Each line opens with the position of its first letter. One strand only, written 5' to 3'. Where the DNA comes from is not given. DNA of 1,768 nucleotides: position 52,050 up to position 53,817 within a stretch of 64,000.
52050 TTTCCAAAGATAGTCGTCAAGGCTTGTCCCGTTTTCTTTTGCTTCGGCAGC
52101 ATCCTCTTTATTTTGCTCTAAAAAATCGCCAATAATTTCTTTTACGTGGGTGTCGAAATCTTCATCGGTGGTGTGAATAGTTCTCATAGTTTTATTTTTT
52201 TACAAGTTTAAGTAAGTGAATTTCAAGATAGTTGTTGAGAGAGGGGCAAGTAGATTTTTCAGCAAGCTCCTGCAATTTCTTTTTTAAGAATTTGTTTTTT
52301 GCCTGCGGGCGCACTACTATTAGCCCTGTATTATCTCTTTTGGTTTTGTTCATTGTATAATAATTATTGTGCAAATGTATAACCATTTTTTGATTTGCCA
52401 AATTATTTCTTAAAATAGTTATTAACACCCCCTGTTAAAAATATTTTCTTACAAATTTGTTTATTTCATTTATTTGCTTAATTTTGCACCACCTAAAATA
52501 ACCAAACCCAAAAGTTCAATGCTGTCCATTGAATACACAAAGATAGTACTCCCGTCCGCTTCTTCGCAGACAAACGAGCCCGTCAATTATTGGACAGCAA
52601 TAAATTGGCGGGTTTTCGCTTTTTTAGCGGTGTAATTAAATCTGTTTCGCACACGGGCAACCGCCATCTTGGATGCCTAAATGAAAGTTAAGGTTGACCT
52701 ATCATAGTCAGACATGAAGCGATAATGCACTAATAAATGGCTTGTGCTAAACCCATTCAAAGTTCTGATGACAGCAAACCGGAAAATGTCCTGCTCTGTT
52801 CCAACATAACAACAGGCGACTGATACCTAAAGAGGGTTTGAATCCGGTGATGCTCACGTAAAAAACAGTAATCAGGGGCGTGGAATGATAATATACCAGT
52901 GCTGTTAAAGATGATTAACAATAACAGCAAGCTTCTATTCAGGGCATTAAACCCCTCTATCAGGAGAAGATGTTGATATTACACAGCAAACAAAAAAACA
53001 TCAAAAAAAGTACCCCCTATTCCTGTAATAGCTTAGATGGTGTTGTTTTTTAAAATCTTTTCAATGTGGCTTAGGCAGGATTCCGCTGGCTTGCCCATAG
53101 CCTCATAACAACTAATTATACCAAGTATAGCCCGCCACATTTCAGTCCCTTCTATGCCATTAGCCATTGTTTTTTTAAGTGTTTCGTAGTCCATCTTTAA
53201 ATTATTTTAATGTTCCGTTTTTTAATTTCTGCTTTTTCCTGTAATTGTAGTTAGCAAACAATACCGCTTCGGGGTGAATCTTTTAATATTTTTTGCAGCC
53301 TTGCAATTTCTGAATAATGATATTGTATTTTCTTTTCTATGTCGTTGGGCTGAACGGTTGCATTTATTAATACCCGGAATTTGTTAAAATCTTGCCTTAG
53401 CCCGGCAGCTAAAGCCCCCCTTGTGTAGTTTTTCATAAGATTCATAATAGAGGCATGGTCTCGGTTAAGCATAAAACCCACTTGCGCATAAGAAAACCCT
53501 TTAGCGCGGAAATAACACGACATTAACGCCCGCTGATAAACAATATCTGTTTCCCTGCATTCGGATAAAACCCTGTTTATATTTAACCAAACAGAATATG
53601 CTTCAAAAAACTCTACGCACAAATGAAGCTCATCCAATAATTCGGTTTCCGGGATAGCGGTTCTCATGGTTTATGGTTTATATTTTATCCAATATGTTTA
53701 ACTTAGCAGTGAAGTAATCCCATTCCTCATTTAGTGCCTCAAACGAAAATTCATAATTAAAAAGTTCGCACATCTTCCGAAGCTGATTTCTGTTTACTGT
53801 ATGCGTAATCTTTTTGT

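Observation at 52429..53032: About 600 nt closed in all six frames, driven by a consensus promoter: large structured RNA or origin/switch element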

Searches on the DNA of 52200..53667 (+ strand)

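Call 4: search_rna_families(source=window, start=52200, end=53300, threshold=evalue, max_evalue=10, show_alignments=3)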
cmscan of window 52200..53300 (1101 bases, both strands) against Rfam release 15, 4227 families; matches with E-value up to 10: 2.
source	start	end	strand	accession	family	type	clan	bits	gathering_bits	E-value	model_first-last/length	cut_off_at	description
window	52900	52929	+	RF00152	SNORD79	Gene; snRNA; snoRNA; CD-box;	CL00069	23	47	0.61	1-83/83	no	Small nucleolar RNA SNORD79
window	52212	52284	+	RF00898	mir-242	Gene; miRNA;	-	15.6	54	8.3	1-77/77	no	mir-242 microRNA precursor family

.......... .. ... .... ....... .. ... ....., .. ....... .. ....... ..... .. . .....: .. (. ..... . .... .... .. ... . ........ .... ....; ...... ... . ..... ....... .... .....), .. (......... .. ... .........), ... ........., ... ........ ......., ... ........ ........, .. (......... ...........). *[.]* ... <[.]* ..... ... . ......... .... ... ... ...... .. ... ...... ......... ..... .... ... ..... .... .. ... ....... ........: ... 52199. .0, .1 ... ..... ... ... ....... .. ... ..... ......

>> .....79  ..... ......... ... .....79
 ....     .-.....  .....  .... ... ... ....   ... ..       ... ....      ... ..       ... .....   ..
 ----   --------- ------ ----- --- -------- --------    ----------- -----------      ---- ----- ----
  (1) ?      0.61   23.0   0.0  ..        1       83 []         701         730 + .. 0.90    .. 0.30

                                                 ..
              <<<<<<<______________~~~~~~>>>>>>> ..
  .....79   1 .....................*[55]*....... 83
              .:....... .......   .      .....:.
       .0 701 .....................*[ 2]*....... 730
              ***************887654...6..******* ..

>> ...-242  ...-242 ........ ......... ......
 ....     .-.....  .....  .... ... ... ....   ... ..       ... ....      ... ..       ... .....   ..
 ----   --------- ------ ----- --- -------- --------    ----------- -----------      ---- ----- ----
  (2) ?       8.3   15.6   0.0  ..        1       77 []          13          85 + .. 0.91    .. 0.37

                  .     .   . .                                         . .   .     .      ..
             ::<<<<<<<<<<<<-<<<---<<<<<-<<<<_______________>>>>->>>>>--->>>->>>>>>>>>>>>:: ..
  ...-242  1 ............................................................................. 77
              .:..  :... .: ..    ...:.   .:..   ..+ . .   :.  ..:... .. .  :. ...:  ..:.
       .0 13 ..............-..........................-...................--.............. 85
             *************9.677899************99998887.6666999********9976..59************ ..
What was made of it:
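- On Any Rfam 15 family (including GOLLD, ROOL, group I/II introns, ribozymes, riboswitches): At E<=10 in 52200-53300 there were only two sub-threshold chance hits, SNORD79 and mir-242 (call 4).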

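Call 5: search_dna_similar(query=window:52380-53080:+, collection=phages, mode=distant)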
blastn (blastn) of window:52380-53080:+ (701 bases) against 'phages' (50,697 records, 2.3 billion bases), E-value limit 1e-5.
No match.

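Call 87: search_rna_families(source=L053, start=4300, end=5650, threshold=evalue, max_evalue=1)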
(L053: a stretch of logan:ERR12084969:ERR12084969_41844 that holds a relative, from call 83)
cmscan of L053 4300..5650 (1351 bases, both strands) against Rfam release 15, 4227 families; matches with E-value up to 1: 0.
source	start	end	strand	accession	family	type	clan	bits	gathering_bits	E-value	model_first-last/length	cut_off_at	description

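Call 105: build_rna_model(alignment_id=A3, structure=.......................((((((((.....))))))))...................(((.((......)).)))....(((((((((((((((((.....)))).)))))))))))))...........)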
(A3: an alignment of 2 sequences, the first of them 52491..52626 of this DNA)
Model R1 built from alignment A3 (2 sequences, 136 columns); structure: as given.
model positions 136; base pairs 30; branch points 2; effective number of sequences 0.86; information 0.59 bits per position. Calibrated on 0.2 Mb of random sequence (short: E-values are rough).
structure used (alignment columns):
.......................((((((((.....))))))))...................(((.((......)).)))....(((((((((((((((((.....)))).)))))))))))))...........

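Call 106: search_with_rna_model(model_id=R1, sources=[window, L001, L002, L005, L006, L008, L012, L013, L014, L015, L016, L017, L018, L019, L020, L021, L023, L024, L025, L026, L029, L050, L051, L052, L053, L054], max_evalue=10)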
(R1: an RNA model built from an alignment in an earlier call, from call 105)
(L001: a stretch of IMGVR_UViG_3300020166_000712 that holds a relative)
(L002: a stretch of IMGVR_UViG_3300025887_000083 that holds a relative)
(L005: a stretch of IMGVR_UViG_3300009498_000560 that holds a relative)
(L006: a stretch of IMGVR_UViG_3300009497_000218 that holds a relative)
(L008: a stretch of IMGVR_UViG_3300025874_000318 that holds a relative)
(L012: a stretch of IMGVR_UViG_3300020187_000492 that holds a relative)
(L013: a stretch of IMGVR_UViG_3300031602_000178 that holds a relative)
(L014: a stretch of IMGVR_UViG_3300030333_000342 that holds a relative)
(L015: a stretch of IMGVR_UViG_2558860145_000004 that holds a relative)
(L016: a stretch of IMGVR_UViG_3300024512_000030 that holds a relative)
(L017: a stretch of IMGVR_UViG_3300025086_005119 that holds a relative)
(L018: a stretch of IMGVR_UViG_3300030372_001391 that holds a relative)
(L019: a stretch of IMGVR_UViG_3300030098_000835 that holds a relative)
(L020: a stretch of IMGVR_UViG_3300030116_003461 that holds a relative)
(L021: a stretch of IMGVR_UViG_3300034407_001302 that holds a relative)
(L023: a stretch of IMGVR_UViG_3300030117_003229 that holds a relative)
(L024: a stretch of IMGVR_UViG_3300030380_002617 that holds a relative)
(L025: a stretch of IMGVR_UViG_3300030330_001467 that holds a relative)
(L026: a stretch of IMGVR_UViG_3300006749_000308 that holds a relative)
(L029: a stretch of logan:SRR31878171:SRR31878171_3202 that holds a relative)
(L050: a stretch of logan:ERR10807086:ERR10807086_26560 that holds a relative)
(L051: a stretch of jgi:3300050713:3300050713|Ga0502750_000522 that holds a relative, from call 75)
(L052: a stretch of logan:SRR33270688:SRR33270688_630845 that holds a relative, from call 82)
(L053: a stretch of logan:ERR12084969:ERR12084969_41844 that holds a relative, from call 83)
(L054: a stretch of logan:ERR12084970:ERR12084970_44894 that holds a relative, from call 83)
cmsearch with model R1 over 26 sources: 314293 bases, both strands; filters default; matches with E-value up to 10: 9.
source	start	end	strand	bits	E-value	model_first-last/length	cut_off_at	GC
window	52491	52626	+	179.5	2.3e-46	1-136/136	no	0.41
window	52494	52629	-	18.7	0.047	1-136/136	no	0.42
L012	10879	10942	+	13.2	1.5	1-136/136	no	0.28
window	34406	34445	-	12.6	2.3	1-136/136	no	0.28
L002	10891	10954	+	12.3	2.7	1-136/136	no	0.3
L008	9714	9777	+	12.2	2.9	1-136/136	no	0.28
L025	2959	3095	+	11.6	4.3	1-136/136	no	0.29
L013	312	435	+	11.5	4.5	1-136/136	no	0.26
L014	11978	12066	-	10.7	7.5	1-136/136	no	0.43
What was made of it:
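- Tried and rejected: A single-sequence covariance model of the 136-nt element matched only itself among 26 sources (calls 105, 106).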

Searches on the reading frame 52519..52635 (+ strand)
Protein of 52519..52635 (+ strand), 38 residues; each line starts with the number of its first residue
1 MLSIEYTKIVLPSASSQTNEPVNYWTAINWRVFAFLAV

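Call 62: search_protein_families(library=ncbifam, proteins=[window:52519-52635:+], max_evalue=1)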
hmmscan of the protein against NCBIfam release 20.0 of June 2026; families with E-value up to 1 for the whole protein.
window:52519-52635:+ (38 aa): 0 families
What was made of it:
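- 52519..52635 (+): 38-codon ORF inside the predicted RNA (alternative reading: a micro-protein). It has a 28-nt A-rich leader. Its stop codon lies 8 nt beyond the U-tract. No family match (call 62).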

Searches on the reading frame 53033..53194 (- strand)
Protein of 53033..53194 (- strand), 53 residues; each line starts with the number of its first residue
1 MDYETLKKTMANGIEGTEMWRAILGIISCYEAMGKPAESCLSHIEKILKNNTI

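Call 10: search_protein_families(library=pfam, proteins=[window:53033-53194:-], max_evalue=0.1)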
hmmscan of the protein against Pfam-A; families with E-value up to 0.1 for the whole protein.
window:53033-53194:- (53 aa): 0 families

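Call 11: search_protein_families(library=phrogs, proteins=[window:53033-53194:-], max_evalue=0.01)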
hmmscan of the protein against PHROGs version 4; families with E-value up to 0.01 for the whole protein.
window:53033-53194:- (53 aa): 0 families

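Call 30: find_encoding_contigs(protein=window:53033-53194:-, flank=3000, max_places=10)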
Protein window:53033-53194:- (53 aa): 23 contigs read that carry it; 1 place shown.
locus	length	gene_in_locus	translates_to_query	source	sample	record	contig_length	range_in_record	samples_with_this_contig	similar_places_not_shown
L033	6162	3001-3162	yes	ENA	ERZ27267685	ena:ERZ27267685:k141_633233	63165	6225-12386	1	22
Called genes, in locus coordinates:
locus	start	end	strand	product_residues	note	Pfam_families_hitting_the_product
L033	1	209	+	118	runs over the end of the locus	-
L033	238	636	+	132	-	-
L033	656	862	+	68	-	-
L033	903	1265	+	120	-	-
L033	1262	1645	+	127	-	-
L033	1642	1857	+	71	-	-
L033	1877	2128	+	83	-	-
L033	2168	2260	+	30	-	-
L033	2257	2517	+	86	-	-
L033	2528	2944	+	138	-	-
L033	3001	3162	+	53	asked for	-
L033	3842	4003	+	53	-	-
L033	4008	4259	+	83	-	-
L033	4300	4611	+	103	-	-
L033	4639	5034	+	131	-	-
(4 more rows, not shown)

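Call 62: search_protein_families(library=ncbifam, proteins=[window:53033-53194:-], max_evalue=1)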
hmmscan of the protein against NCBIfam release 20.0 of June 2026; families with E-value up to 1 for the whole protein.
window:53033-53194:- (53 aa): 0 families

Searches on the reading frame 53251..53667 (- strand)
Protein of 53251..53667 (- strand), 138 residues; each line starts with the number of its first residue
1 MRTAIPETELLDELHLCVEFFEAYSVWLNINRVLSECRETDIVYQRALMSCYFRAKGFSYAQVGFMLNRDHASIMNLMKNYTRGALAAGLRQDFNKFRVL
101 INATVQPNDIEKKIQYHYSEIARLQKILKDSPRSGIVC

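Call 10: search_protein_families(library=pfam, proteins=[window:53251-53667:-], max_evalue=0.1)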
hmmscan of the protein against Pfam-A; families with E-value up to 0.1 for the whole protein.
window:53251-53667:- (138 aa): 2 families
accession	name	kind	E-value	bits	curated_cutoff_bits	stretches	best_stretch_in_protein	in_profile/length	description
PF08299.17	Bac_DnaA_C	-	0.0012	19.2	31.5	1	29-78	15-66/69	Bacterial dnaA protein helix-turn-helix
PF13936.12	HTH_38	-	0.053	13.7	27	0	54-79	17-42/44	Helix-turn-helix domain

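Call 11: search_protein_families(library=phrogs, proteins=[window:53251-53667:-], max_evalue=0.01)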
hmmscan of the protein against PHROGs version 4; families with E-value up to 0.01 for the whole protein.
window:53251-53667:- (138 aa): 0 families

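Call 12: find_related_loci(query=window:53251-53667:-, collection=viral_contigs, flank=6000)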
Query window:53251-53667:- (138 aa) in viral_contigs; peptide patterns used: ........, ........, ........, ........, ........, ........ (x = any residue, [..] = any of these).
12 stretches matched a pattern, but none encodes a relative of the query by tblastn (E <= 1e-3).

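Call 15: find_encoding_contigs(protein=window:53251-53667:-, flank=4000, max_places=10)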
Protein window:53251-53667:- (138 aa): 22 contigs read that carry it; 1 place shown.
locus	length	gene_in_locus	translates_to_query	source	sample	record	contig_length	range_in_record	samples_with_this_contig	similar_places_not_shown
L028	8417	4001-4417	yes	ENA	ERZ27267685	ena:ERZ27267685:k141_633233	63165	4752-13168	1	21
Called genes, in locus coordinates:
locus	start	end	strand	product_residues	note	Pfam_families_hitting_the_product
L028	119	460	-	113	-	-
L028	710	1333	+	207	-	PF07463:NUMOD4, PF22083:I-HmuI_NUMOD-like (faint), PF13392:HNH_3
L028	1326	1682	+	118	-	-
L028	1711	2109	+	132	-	-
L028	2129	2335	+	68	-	-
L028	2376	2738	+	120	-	-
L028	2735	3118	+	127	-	-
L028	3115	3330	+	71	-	-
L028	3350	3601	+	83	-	-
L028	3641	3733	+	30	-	-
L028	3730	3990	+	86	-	-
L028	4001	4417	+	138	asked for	-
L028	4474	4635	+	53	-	-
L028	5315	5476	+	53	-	-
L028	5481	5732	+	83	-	-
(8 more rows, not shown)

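Call 16: find_homologous_proteins(query=window:53251-53667:-)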
Query window:53251-53667:- (138 aa): 1 proteins with E <= 0.001 among 10 candidates.
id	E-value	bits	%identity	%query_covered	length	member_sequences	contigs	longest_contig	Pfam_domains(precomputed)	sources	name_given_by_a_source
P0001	1.0e-86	306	100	100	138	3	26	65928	-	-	-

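Call 60: search_solved_structures(query=window:53251-53667:-, max_evalue=1)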
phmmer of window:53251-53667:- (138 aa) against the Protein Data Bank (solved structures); distinct sequences matched with E-value up to 1: 0.

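Call 62: search_protein_families(library=ncbifam, proteins=[window:53251-53667:-], max_evalue=1)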
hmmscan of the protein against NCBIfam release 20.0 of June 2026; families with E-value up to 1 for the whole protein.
window:53251-53667:- (138 aa): 1 family
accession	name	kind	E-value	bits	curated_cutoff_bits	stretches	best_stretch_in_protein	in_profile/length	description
NF001154.0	PRK00149.3-3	equivalog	0.00024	20.2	410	1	29-81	382-436/462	chromosomal replication initiator protein DnaA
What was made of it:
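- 53251..53667 (-): 138-aa stand-alone DnaA-domain-IV-like HTH protein. Its own match is weak: PF08299 E = 0.0012 and NF001154 E = 2.4e-4 (calls 10, 62).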

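Call 70: predict_structure(protein=window:53251-53667:-)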
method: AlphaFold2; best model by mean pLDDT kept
length: 138 residues; sequences in the alignment: 1
mean_pLDDT: 48.2   pTM: 0.36
mean pLDDT of the five models: 48.2, 46.1, 43.2, 39.6, 36.8
residues with pLDDT >= 90: 0; 70-90: 0; 50-70: 59; < 50: 79
segments of 3 or more residues with pLDDT < 50: 1-11, 74-125, 127-138
pLDDT, mean of each block of 10 residues (from residue 1): 43 50 58 60 59 60 57 47 44 39 35 39 46 35
secondary structure, 60 per line:
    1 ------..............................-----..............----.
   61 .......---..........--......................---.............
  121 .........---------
elements in order: H7-36 H42-55 H60-67 H71-80 H83-104 H108-129
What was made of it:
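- Tried and rejected: The AF2 model of the 138-aa protein was too poor to search (pLDDT 48, call 70).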

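Call 73: search_protein_representatives(protein=window:53251-53667:-)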
Query: 138 residues. Proteins with E-value up to 0.001 (for the whole library): 116; up to 1e-10: 9; up to 1e-30: 1. The best 116 are listed.
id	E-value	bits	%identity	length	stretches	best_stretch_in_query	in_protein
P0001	3.2e-87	305.5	100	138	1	1-138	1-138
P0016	2.0e-13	66.8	34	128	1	5-126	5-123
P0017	3.5e-13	66.1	33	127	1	10-129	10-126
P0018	9.1e-13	64.7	36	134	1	9-130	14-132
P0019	8.6e-12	61.6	30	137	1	2-125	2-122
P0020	2.9e-11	59.9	36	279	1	16-126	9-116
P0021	6.6e-11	58.7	34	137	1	11-128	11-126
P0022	1.0e-10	58.1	34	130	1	22-127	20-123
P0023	1.0e-10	58.1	32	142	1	8-118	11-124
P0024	1.4e-10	57.7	35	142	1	23-125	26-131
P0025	1.9e-10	57.2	33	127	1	17-129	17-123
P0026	3.6e-10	56.3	31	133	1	3-128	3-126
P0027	5.1e-10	55.9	37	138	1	19-130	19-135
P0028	7.2e-10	55.4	31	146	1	7-124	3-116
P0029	9.1e-10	55.0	31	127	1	12-130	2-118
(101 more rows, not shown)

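Call 75: find_encoding_contigs(protein=P0016, flank=5000, max_places=4)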
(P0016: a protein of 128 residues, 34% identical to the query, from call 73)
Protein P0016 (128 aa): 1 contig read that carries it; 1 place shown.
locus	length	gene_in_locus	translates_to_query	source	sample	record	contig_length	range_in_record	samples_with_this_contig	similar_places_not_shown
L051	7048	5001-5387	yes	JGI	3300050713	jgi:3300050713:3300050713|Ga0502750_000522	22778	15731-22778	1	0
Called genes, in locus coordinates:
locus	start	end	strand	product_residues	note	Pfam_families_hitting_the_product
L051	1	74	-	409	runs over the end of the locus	PF06074:Portal_Mu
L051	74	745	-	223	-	-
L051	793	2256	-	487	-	PF04466:Terminase_3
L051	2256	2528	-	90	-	-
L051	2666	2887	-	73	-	-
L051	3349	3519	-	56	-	-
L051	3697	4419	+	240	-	-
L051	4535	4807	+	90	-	-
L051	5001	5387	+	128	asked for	-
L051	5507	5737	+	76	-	-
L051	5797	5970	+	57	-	-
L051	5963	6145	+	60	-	-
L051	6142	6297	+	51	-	-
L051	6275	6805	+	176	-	-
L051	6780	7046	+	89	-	?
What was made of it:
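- Other family members (L051) have no long gap nearby (call 75).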

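Call 76: search_protein_families(library=pfam, alignment_id=A1, max_evalue=0.01)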
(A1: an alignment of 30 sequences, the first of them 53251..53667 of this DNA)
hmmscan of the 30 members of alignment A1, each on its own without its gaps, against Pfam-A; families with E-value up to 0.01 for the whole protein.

A. member 1, window:53251-53667:- (138 aa): 1 family
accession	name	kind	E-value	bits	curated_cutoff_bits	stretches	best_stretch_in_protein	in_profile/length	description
PF08299.17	Bac_DnaA_C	-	0.0012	19.2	31.5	1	29-78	15-66/69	Bacterial dnaA protein helix-turn-helix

B. families by the number of members that match (of 30 scanned): 5 families
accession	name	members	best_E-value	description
PF08299.17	Bac_DnaA_C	29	6.1e-11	Bacterial dnaA protein helix-turn-helix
PF13936.12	HTH_38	18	3.7e-06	Helix-turn-helix domain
PF13384.12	HTH_23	2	0.0038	Homeodomain-like domain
PF09669.15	Phage_pRha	1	0.0067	Phage regulatory protein Rha (Phage_pRha)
PF14278.11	TetR_C_8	1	0.0091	Transcriptional regulator C-terminal region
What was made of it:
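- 53251..53667 (-): The family has 116 representatives, and 29 of 30 scanned members match PF08299, best E = 6e-11 (calls 73, 76).
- The protein family is truly DnaA_C-like (calls 73, 76).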

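Call 82: find_encoding_contigs(protein=P0018, flank=4000, max_places=3)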
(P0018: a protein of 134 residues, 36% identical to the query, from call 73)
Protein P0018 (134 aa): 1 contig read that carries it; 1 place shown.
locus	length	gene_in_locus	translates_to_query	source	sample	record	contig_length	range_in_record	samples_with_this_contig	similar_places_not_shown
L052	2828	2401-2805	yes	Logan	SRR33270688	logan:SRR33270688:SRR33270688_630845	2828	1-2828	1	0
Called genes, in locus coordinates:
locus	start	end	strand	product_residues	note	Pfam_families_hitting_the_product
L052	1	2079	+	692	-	?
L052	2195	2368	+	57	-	-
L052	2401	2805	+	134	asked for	PF08299:Bac_DnaA_C, PF13936:HTH_38 (weak)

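Call 83: find_encoding_contigs(protein=P0017, flank=4000, max_places=3)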
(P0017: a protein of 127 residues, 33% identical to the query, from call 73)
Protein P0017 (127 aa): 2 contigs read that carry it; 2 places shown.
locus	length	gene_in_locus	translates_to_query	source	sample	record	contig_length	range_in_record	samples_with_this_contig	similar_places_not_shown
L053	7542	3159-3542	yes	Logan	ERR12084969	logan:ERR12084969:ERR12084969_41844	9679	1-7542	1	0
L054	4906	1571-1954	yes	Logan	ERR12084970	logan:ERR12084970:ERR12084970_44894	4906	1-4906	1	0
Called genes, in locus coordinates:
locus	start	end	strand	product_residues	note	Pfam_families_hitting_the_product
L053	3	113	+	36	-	?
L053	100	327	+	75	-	-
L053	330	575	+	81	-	-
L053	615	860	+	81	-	-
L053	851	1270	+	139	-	-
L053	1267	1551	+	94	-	-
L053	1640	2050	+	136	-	-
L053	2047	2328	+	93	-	-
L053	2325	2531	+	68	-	-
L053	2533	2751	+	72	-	-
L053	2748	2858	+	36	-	-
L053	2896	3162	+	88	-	-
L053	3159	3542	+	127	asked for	PF08299:Bac_DnaA_C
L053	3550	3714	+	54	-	-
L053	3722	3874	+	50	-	-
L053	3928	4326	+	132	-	-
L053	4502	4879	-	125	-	-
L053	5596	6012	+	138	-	-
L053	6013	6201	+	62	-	-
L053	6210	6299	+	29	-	-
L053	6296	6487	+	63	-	-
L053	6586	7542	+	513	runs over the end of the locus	PF00270:DEAD (weak), PF04851:ResIII, PF18766:SWI2_SNF2 (weak), PF00271:Helicase_C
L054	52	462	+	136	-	-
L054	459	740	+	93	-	-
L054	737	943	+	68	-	-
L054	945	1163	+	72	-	-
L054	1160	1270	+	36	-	-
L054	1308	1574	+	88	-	-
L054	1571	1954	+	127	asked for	PF08299:Bac_DnaA_C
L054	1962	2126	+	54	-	-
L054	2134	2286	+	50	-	-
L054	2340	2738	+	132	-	-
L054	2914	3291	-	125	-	-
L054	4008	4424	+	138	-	-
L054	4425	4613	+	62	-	-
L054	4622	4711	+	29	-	-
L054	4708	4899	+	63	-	-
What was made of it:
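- L053 has an opposite-strand gene of 378 nt at the corresponding place (call 83).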

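Call 109: find_encoding_contigs(protein=P0027, flank=5000, max_places=3)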
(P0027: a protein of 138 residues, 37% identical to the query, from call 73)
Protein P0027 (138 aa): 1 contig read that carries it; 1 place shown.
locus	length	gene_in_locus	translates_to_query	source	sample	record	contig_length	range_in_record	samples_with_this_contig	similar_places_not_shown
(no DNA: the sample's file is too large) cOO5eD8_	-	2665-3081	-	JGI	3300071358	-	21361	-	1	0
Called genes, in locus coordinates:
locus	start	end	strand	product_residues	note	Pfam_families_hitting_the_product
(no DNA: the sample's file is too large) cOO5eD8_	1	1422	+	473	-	?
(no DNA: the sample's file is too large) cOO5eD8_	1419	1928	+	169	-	PF14791:DNA_pol_B_thumb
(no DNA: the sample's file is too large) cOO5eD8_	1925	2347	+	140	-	-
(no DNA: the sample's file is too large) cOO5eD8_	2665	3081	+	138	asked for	-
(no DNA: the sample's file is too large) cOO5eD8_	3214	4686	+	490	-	PF05970:PIF1, PF13086:AAA_11 (faint), PF13604:AAA_30, PF13245:AAA_19, PF01443:Viral_helicase1 (faint), PF13538:UvrD_C_2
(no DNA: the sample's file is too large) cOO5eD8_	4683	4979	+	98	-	-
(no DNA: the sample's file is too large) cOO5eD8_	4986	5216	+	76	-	-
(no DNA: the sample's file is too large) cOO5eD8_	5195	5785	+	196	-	PF01844:HNH (weak)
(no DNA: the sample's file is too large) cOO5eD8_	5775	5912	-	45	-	-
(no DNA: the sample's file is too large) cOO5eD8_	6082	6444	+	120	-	-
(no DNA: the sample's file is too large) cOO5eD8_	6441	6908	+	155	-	-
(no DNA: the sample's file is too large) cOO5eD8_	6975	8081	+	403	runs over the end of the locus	PF01555:N6_N4_Mtase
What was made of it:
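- On Replication origin (general): The neighbour belongs to a DnaA_C-like HTH family (calls 73, 76) that sits near helicases elsewhere (calls 83, 109).
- It lies beside helicase and polymerase genes in other phages (calls 83, 109).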
